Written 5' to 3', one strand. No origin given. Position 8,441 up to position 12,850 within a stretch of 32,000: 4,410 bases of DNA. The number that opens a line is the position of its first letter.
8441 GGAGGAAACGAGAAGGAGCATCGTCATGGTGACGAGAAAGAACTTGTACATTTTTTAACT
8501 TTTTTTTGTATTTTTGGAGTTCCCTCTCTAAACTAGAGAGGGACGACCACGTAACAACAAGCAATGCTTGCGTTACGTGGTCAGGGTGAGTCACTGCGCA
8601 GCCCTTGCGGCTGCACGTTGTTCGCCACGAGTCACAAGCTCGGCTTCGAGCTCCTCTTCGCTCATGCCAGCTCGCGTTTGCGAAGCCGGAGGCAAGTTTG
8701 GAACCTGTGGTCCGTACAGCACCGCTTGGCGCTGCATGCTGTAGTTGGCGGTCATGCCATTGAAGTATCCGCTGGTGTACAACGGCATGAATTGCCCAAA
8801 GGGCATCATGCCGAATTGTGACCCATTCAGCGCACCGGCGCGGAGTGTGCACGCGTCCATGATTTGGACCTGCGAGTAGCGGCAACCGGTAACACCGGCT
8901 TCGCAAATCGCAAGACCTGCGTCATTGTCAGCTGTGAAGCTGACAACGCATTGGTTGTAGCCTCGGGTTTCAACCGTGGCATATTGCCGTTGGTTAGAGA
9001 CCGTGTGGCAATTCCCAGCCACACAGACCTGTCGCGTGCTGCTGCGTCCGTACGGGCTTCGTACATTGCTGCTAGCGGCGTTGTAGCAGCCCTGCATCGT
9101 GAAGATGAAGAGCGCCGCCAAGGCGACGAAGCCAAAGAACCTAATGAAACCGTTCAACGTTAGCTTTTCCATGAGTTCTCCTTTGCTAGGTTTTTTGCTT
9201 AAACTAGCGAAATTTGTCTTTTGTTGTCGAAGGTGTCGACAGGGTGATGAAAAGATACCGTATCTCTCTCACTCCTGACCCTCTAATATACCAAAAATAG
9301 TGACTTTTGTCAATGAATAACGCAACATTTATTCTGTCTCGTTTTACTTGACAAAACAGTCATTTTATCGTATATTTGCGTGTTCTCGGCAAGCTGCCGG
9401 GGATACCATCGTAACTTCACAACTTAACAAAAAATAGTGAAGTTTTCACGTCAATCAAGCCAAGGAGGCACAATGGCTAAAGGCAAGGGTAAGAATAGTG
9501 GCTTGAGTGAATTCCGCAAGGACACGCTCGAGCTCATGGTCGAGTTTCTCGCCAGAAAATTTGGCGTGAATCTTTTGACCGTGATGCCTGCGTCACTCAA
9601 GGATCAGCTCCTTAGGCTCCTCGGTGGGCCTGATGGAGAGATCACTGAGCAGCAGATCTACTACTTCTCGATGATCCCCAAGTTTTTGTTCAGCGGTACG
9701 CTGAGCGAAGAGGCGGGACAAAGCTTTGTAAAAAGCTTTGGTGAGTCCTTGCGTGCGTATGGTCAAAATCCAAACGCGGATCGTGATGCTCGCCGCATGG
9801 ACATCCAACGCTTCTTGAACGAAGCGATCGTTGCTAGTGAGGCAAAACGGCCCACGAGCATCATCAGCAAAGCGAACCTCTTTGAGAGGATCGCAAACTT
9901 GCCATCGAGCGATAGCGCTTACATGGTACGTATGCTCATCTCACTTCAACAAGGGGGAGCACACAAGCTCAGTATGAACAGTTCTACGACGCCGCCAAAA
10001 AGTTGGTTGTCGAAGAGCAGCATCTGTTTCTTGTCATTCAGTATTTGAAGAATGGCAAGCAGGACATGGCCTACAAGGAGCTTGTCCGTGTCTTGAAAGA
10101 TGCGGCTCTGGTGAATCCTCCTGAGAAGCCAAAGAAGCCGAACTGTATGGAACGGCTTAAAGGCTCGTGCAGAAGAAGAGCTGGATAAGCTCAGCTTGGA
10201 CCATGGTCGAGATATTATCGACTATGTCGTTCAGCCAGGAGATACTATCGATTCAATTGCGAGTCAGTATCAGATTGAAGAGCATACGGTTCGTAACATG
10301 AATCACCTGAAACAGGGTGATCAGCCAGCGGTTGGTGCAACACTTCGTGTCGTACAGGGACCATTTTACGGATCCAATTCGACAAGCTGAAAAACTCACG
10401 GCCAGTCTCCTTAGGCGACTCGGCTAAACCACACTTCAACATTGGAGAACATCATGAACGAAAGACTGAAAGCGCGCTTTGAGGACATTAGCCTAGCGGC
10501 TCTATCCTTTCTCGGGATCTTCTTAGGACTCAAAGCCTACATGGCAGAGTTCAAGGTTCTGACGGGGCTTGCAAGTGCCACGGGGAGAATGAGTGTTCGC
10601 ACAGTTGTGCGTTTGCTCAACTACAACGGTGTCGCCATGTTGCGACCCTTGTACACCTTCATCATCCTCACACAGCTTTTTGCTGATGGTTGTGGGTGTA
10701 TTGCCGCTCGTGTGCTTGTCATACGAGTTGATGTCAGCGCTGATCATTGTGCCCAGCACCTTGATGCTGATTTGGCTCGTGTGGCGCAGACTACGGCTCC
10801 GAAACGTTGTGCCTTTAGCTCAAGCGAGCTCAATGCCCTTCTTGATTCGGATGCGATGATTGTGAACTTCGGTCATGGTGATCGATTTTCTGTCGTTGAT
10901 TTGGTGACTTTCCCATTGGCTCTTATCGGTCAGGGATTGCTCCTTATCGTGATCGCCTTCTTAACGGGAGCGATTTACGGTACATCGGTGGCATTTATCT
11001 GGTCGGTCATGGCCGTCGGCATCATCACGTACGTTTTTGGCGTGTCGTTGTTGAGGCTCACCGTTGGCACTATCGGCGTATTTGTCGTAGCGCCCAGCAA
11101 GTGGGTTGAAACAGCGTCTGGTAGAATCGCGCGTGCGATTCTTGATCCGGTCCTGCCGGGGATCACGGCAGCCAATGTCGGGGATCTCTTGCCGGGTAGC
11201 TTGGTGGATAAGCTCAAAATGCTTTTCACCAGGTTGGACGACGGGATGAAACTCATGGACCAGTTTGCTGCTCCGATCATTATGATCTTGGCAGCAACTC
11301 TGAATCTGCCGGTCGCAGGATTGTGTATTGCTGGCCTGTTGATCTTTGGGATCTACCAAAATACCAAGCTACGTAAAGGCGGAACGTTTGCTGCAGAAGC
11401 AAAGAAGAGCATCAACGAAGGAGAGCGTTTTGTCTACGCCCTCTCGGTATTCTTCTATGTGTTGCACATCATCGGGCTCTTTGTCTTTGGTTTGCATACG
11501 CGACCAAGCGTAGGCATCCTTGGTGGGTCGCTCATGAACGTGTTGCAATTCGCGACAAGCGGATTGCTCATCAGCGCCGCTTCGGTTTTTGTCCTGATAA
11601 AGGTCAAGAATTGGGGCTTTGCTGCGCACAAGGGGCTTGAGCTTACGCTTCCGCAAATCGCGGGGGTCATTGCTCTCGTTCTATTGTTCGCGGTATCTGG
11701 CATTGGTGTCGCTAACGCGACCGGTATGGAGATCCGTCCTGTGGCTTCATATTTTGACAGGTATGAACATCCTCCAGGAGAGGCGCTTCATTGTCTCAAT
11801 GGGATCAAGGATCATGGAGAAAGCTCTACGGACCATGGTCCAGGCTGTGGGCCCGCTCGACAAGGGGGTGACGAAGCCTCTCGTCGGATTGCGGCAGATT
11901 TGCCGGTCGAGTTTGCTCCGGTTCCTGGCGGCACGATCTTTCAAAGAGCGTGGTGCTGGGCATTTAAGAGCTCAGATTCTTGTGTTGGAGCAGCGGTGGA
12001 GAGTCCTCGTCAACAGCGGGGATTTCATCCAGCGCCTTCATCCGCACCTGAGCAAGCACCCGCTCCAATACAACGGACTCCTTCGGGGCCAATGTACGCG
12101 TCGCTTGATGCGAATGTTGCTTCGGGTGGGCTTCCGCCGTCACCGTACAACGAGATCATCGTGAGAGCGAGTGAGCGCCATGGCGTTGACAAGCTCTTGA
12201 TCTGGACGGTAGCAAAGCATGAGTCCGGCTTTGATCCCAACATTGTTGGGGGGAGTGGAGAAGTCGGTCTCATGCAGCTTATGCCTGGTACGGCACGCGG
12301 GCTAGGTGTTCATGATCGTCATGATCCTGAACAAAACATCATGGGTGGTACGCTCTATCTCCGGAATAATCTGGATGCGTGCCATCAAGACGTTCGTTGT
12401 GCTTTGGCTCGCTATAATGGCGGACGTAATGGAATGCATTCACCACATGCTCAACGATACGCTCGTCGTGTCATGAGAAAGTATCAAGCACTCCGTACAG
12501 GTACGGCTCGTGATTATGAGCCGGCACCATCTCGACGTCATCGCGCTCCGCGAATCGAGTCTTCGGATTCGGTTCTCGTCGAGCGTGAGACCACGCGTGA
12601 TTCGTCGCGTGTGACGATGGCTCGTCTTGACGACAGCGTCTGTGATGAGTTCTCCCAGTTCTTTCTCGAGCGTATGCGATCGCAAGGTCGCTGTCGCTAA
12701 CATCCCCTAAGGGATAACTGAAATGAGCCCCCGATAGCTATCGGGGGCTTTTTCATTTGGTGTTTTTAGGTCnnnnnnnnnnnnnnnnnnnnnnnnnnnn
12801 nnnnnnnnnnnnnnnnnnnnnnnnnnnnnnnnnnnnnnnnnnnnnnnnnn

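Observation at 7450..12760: A 5.3-kb GC-rich island of secreted and cell-wall-active genes lies directly beside the pilin array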

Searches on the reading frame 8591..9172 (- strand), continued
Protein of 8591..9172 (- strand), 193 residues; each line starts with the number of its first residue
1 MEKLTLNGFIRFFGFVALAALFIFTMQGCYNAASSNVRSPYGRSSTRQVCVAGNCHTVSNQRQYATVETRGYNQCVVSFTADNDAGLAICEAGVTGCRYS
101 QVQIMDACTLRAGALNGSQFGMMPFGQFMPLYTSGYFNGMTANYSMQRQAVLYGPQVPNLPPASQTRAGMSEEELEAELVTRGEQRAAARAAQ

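Call 69: search_dna_similar(query=P0001, collection=phages, mode=protein, max_evalue=0.001, max_rows=15)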
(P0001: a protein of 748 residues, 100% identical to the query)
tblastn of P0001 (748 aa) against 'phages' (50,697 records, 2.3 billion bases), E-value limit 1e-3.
Records with a match: 1225; places in all: 1228; records where one place covers at least 80% of the query: 0.
Best place of each record, by identity: <60% 1225.
By first word of the organism name: Klebsiella 432; Pseudomonas 326; Escherichia 137; Enterobacteria 65; Bacillus 39; Yersinia 38; Aeromonas 24; Salmonella 21; Serratia 18; Bacteriophage 12; and 35 more.
By host as written in the record: Klebsiella pneumoniae 220; - 152; Pseudomonas aeruginosa 118; Pseudomonas aeruginosa PAO1 84; Escherichia coli 79; Salmonella enterica serovar Typhimurium LT2 - pKJK5 50; Klebsiella pneumoniae 135080 30; Pseudomonas sp. 27; and 227 more.
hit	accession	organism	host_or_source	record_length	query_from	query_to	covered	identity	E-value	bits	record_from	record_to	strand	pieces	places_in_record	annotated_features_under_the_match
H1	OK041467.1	Pseudomonas phage PAE2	Pseudomonas aeruginosa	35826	554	740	25%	33.2%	4e-12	76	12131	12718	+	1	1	hypothetical protein (x2)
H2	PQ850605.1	Escherichia phage HansTraber_Bas100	Escherichia coli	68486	542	674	18%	40.7%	1e-18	97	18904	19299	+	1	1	lytic tail protein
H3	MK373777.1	Escherichia phage vB_EcoM_WFC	Escherichia coli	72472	542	674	18%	40.7%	2e-18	97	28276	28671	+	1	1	putative transglycosylase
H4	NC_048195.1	Escherichia phage vB_EcoM_WFC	Escherichia coli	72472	542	674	18%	40.7%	2e-18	97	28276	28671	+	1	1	lytic tail protein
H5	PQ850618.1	Escherichia phage ManiWeber_Bas99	Escherichia coli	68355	542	674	18%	40.7%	2e-18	97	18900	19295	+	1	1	lytic tail protein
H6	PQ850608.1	Escherichia phage HermannAdler_Bas98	Escherichia coli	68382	542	674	18%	40.7%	2e-18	97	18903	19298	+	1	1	lytic tail protein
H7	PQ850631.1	Escherichia phage VerenaGrendelmeier_Bas101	Escherichia coli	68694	542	674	18%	40.7%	3e-18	96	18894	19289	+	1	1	lytic tail protein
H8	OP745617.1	Escherichia phage F13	Escherichia sp.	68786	542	674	18%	40.7%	3e-18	96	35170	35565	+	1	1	endolysin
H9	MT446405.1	Escherichia virus TH32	Escherichia coli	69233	542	674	18%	40.7%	3e-18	96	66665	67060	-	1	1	record has no annotation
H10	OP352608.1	Escherichia phage vB_EcoM_SP13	Escherichia sp.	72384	542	674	18%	40.7%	3e-18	96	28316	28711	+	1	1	lytic transglycosylase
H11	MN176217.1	Escherichia phage vB_Eco4M-7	Escherichia sp.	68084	542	674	18%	40.7%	4e-18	96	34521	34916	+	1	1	soluble lytic murein transglycosylase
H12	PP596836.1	Escherichia phage vB_Eco4M-7n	Escherichia coli O157:H7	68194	542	674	18%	40.7%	4e-18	96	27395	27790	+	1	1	hypothetical protein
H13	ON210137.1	Escherichia phage EC150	Escherichia coli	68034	542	674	18%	40.7%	4e-18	96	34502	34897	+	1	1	internal (core) protein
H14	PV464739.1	Escherichia phage RCIP0363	Escherichia coli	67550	542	674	18%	40.7%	5e-18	96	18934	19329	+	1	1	hypothetical protein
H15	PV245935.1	Escherichia phage kaset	Escherichia coli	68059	542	674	18%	40.7%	5e-18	96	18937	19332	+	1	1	lytic tail protein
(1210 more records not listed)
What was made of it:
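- Only the SLT domain matches phage proteins (call 69).
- Tried and rejected: tblastn against 50,697 phage records matched only the SLT domain (call 69).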

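Call 74: find_homologous_proteins(query=L001:6159-7127:+, max_evalue=0.001)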
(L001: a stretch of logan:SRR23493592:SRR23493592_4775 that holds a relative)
Query L001:6159-7127:+ (322 aa): 6 proteins with E <= 0.001 among 8000 candidates.
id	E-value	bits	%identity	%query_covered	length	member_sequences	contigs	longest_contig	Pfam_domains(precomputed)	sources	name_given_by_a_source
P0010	3.0e-206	702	98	100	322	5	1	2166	-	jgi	-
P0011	2.9e-112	393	59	100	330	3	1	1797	-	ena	-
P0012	4.0e-84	301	47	99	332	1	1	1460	-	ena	-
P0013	3.7e-83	297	47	99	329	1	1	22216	-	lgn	-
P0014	2.9e-75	271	51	73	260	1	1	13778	-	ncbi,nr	ncbi:MAG: hypothetical protein KC662_03590, partial [Candidatus Magasanikbacteria bacterium]|nr:hypo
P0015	4.4e-46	176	41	85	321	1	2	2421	-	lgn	-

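Call 83: search_protein_families(library=pfam, proteins=[L025:7783-9909:+, L025:6589-7716:+, L025:4585-5325:-, L025:5404-5952:-, L026:8183-9883:+, L026:7182-8009:+, L026:4979-5800:-, L026:5898-6389:-, L026:6386-6862:-], max_evalue=0.01)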
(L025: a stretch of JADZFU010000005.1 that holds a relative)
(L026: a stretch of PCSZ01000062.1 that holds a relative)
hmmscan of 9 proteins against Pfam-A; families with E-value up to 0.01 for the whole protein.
L025:7783-9909:+ (708 aa): 1 family
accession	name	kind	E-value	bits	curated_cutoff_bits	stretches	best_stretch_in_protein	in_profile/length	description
PF07332.16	Phage_holin_3_6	-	0.00023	21.6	28.4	1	250-353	3-105/116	Putative Actinobacterial Holin-X, holin superfamily III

L025:6589-7716:+ (375 aa): 0 families

L025:4585-5325:- (246 aa): 0 families

L025:5404-5952:- (182 aa): 0 families

L026:8183-9883:+ (566 aa): 1 family
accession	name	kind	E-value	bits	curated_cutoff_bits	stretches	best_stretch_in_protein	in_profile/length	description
PF23933.1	DUF7269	-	0.0019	18.7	29.1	1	396-519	2-102/162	Family of unknown function (DUF7269)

L026:7182-8009:+ (275 aa): 0 families

L026:4979-5800:- (273 aa): 0 families

L026:5898-6389:- (163 aa): 1 family
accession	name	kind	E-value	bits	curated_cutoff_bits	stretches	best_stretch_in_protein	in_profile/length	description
PF11740.13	KfrA_N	-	8.6e-05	23.7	26.1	1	58-150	19-108/113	Plasmid replication region DNA-binding N-term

L026:6386-6862:- (158 aa): 0 families

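Call 84: predict_structure(alignment_id=A7)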
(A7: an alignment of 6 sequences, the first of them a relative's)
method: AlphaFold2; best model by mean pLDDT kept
length: 322 residues; sequences in the alignment: 6
mean_pLDDT: 58.8   pTM: 0.42
mean pLDDT of the five models: 58.8, 49.9, 47.4, 46.1, 40.1
residues with pLDDT >= 90: 0; 70-90: 89; 50-70: 142; < 50: 91
segments of 3 or more residues with pLDDT < 50: 11-22, 100-141, 159-173, 181-199
pLDDT, mean of each block of 10 residues (from residue 1): 52 41 66 69 56 68 80 60 65 66 32 37 41 41 57 57 30 55 37 37 71 77 64 69 72 69 67 75 60 72 67 75 49
secondary structure, 60 per line:
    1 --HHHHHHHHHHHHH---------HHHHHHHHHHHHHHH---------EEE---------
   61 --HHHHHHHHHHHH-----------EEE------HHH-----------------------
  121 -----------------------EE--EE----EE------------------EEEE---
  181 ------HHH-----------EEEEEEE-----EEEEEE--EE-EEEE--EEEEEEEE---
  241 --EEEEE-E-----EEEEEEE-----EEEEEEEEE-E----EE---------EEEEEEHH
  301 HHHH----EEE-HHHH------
elements in order: H3-15 H25-39 E49-51 H63-74 E86-88 E174-177 E201-207 E213-218 E224-227 E230-237 E243-247 E255-261 E267-275 E293-298 H299-304 E309-311 H313-316

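Call 86: fold_search(model_id=the predicted structure, library=pdb)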
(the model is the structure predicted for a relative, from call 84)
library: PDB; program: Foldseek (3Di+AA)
matches with E <= 10: 1473; with E <= 0.001: 0
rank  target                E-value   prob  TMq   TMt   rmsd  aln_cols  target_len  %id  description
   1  1row_A                3.8e-03  0.95  0.19  0.46   8.2       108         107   11  Structure of SSP-19, an MSP-domain protein like family member in Caenorhabditis elegans (released 2003-12-23)
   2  1m1s                  1.1e-02  0.77  0.17  0.40   8.2       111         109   11  Structure of WR4, a C.elegans MSP family member (released 2003-07-29)
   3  2zot_D                2.1e-02  0.18  0.14  0.24  12.4       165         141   12  Crystal structure of human F-spondin reeler domain (fragment 1) (released 2008-10-14)
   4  9yc3_B                2.2e-02  0.15  0.12  0.25  13.2       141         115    8  Crystal structure of malaria transmission-blocking antigen PfHAP2 domain 3 in complex with nanobody WNb 334 (released 2025-12-31)
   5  9m3a_D                2.7e-02  0.44  0.17  0.30   7.6       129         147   13  Crystal structure of the DgpB2/C2 complex from W974-1 in substrate free form (released 2026-03-04)
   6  4bik_A                3.6e-02  0.60  0.17  0.13  11.9       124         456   14  Structure of a disulfide locked mutant of Intermedilysin with human CD59 (released 2013-05-08)
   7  2y7o                  4.1e-02  0.07  0.09  0.10  15.3       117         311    8  Structure of N-terminal domain of Candida albicans als9-2 - G299W mutant (released 2011-10-05)
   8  9v0s_D                4.4e-02  0.30  0.13  0.30  12.5       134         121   15  Cryo-EM structure of RSV pre-F in complex with antibody CNR2047 (released 2025-12-31)
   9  3es6_B                4.9e-02  0.15  0.13  0.28  13.2       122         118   11  Crystal structure of the novel complex formed between Zinc 2-glycoprotein (ZAG) and Prolactin inducible protein (PIP)  (released 2008-10-28)
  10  2l7q_MODEL_1_A        5.3e-02  0.25  0.15  0.31  17.1       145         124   10  Solution NMR structure of conjugate transposon protein BVU_1572(27-141) from Bacteroides Vulgatus, Northeast S (released 2010-12-29)
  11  5ly6                  5.3e-02  0.21  0.13  0.09  13.5       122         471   12  CryoEM structure of the membrane pore complex of Pneumolysin at 4.5A (released 2017-04-05)
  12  9c14                  5.3e-02  0.13  0.11  0.23  12.3       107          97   13  Structure of the CopC-like domain of YcnJ (released 2025-08-06)
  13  4bik_C                5.6e-02  0.16  0.13  0.10  12.9       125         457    8  Structure of a disulfide locked mutant of Intermedilysin with human CD59 (released 2013-05-08)
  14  5lxv_C                5.9e-02  0.05  0.10  0.15  15.3       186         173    9  Crystal structure of Ruminococcus flavefaciens scaffoldin C cohesin in complex with a dockerin from an uncharacterized (released 2016-10-19)
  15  2os7_F                6.3e-02  0.16  0.14  0.22  13.7       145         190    8  Caf1M periplasmic chaperone tetramer (released 2007-04-17)
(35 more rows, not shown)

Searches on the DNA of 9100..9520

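Call 64: search_rna_families(source=window, start=9100, end=9520, threshold=evalue, max_evalue=10)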
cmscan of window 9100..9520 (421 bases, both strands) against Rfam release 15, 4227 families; matches with E-value up to 10: 3.
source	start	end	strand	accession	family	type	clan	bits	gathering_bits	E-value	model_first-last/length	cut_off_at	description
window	9293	9367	-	RF04111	MIR6274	Gene; miRNA;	-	19.3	80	0.51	1-107/107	no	MIR6274 microRNA precursor family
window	9300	9363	+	RF00811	mir-84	Gene; miRNA;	-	18.2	60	0.12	1-75/75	no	mir-84 microRNA precursor family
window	9391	9481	+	RF01932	bxd_4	Gene; lncRNA;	-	16.4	40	1.4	1-106/106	no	Bithoraxoid conserved region 4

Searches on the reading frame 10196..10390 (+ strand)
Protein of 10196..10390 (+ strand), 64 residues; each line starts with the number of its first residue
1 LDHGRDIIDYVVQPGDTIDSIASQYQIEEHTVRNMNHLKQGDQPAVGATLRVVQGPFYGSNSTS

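Call 8: search_protein_families(library=pfam, proteins=[window:10196-10390:+], max_evalue=0.01)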
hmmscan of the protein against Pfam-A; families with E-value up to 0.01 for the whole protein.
window:10196-10390:+ (64 aa): 2 families
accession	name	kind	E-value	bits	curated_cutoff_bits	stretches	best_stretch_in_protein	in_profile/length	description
PF01476.26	LysM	-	5.9e-10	39.4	20.9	1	10-52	1-42/43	LysM domain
PF23473.1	LysM3_LYK4_5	-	0.00021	21.7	29.3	1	9-40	4-35/48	LYK4/5 LysM3 domain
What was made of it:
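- On LysM peptidoglycan-binding protein: 39.4 bits against 20.9 on window 10196-10390 (call 8).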

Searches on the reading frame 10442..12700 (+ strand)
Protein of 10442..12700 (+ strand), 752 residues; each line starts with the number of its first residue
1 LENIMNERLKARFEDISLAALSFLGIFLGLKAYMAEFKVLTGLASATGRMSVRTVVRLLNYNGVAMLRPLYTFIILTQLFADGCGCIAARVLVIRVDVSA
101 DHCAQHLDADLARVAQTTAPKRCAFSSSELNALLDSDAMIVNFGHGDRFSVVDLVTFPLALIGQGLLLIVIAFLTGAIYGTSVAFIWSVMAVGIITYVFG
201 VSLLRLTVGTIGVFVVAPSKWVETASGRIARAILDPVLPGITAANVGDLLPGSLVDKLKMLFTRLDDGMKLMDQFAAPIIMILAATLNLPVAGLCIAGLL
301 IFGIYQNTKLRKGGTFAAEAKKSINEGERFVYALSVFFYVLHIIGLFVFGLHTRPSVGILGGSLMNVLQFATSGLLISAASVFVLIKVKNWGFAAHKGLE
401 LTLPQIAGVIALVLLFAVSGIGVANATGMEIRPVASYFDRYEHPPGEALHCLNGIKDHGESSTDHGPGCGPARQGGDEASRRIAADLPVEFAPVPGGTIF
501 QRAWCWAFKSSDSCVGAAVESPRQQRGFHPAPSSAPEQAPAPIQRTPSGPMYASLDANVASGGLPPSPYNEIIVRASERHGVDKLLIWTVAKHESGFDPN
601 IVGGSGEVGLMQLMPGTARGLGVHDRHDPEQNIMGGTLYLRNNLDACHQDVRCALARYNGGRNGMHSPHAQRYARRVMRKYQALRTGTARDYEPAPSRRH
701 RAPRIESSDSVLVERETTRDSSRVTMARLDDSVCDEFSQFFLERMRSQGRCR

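Call 6: search_protein_families(library=pfam, proteins=[window:10442-12700:+], max_evalue=0.01)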
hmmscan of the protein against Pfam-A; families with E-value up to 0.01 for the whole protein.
window:10442-12700:+ (752 aa): 1 family
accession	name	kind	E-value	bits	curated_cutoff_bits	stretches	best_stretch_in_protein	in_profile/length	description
PF01464.25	SLT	-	7.7e-23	80.7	21.3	1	573-674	3-110/117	Transglycosylase SLT domain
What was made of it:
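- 10454..12700 (+): Gene for a 748-aa protein. It has an N-terminal polytopic membrane domain (about 9-11 hydrophobic helices, residues 1-425), a Cys-rich juxtamembrane motif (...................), a Pro-rich linker, an SLT lytic-transglycosylase domain (residues about 560-680) and a conserved C-terminal Cys motif (…GRCR). In the window, indels at 10677 and 10813 garble about 45 residues. SLT scores 80.7 bits (call 6).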

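Call 11: find_encoding_contigs(protein=window:10454-12700:+, flank=10000, max_places=10)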
Protein window:10454-12700:+ (748 aa): no gene with exactly this product is on record in the collection.
